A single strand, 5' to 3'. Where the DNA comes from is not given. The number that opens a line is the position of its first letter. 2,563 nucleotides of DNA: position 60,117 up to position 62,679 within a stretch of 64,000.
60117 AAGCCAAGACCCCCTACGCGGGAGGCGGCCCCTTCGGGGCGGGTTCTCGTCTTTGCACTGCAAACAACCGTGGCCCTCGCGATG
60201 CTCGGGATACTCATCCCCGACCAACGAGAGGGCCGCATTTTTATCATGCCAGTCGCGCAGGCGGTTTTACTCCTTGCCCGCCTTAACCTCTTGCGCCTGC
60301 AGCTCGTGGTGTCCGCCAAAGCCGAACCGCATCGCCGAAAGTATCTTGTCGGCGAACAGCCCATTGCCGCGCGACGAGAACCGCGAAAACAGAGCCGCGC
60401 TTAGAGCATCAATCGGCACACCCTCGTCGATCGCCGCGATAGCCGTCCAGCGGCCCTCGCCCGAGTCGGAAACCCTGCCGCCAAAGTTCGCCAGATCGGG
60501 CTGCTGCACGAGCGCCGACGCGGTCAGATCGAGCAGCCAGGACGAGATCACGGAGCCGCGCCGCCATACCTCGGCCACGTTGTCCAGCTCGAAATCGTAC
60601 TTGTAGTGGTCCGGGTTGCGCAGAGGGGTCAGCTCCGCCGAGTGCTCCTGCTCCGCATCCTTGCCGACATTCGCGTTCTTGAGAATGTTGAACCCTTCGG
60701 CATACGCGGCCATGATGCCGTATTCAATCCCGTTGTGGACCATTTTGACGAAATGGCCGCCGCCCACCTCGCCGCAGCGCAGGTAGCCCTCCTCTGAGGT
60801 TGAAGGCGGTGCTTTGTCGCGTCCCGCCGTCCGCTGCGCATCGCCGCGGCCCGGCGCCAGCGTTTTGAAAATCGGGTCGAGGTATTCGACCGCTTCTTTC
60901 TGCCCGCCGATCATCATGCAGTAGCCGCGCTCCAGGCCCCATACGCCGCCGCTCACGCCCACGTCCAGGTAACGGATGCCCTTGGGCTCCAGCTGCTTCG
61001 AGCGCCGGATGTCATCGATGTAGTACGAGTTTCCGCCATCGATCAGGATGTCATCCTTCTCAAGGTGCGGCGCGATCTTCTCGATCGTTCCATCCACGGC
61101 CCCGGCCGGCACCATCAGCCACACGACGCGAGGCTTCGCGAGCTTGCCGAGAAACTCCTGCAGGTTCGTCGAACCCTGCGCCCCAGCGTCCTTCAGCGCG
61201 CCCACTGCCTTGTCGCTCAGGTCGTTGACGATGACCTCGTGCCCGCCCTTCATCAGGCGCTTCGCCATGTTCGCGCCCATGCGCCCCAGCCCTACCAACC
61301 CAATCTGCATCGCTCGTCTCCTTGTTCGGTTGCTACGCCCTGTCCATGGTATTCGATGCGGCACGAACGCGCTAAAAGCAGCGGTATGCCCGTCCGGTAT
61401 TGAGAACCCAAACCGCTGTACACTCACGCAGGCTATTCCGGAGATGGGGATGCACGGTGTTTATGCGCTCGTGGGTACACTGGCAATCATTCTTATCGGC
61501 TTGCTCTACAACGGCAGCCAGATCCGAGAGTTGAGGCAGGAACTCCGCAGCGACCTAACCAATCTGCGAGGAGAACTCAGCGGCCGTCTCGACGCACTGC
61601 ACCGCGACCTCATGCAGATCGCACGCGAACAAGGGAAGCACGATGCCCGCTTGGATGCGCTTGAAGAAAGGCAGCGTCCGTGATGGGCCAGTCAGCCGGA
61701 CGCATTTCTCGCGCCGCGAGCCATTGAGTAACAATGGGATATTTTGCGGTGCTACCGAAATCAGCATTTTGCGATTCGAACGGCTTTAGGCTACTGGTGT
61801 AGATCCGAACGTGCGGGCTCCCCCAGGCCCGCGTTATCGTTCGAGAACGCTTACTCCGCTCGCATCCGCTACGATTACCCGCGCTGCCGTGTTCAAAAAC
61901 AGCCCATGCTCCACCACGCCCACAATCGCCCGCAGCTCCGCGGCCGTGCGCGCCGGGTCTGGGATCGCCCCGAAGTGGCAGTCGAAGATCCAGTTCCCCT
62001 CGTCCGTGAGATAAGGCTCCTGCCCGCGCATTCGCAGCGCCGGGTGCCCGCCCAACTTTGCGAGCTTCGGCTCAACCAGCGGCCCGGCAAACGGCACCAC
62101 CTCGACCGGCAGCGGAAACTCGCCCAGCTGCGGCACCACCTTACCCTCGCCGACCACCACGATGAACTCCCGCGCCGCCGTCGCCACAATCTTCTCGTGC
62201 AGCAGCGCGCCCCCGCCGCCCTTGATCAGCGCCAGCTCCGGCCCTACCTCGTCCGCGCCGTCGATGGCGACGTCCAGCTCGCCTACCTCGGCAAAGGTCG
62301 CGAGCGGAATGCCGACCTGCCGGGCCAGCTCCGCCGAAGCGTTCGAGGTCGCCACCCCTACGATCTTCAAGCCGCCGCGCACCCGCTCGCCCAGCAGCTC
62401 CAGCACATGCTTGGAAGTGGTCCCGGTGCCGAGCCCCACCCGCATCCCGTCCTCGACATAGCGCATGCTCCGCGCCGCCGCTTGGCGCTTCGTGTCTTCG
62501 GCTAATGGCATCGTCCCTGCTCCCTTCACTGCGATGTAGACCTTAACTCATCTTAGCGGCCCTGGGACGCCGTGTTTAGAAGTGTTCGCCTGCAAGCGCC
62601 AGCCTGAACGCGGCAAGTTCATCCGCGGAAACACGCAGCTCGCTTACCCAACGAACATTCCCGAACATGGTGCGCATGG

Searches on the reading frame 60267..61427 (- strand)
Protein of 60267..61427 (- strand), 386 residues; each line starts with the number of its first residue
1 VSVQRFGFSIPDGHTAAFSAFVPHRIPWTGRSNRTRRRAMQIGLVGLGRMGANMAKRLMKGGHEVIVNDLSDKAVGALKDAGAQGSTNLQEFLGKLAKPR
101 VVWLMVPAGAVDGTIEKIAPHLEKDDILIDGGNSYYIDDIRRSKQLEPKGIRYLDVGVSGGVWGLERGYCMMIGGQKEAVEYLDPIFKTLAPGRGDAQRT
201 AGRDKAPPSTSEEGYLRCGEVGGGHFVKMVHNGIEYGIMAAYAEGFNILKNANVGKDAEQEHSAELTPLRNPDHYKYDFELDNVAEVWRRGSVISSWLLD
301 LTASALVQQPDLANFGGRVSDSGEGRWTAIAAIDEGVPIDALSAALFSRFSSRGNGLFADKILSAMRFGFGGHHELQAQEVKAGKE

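Call 56: search_protein_families(library=pfam, proteins=[window:60267-61427:-], max_evalue=0.00001)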
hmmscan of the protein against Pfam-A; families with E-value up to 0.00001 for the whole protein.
window:60267-61427:- (386 aa): 3 families
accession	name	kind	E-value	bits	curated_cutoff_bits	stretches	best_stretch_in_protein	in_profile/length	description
PF03446.21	NAD_binding_2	-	2.4e-40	138.6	21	1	41-191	1-153/161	NAD binding domain of 6-phosphogluconate dehydrogenase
PF00393.24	6PGD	-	4.4e-21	76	27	1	224-253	1-30/290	6-phosphogluconate dehydrogenase, C-terminal domain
PF03807.23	F420_oxidored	-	7e-08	33.4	21.6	1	41-131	1-91/94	NADP oxidoreductase coenzyme F420-dependent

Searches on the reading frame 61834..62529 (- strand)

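Call 56: search_protein_families(library=pfam, proteins=[window:61834-62529:-], max_evalue=0.00001)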
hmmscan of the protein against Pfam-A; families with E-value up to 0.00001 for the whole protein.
window:61834-62529:- (231 aa): 1 family
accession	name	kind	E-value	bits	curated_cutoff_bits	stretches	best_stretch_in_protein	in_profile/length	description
PF06026.20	Rib_5-P_isom_A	-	3.9e-63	212.6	26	1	57-225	1-173/173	Ribose 5-phosphate isomerase A (phosphoriboisomerase A)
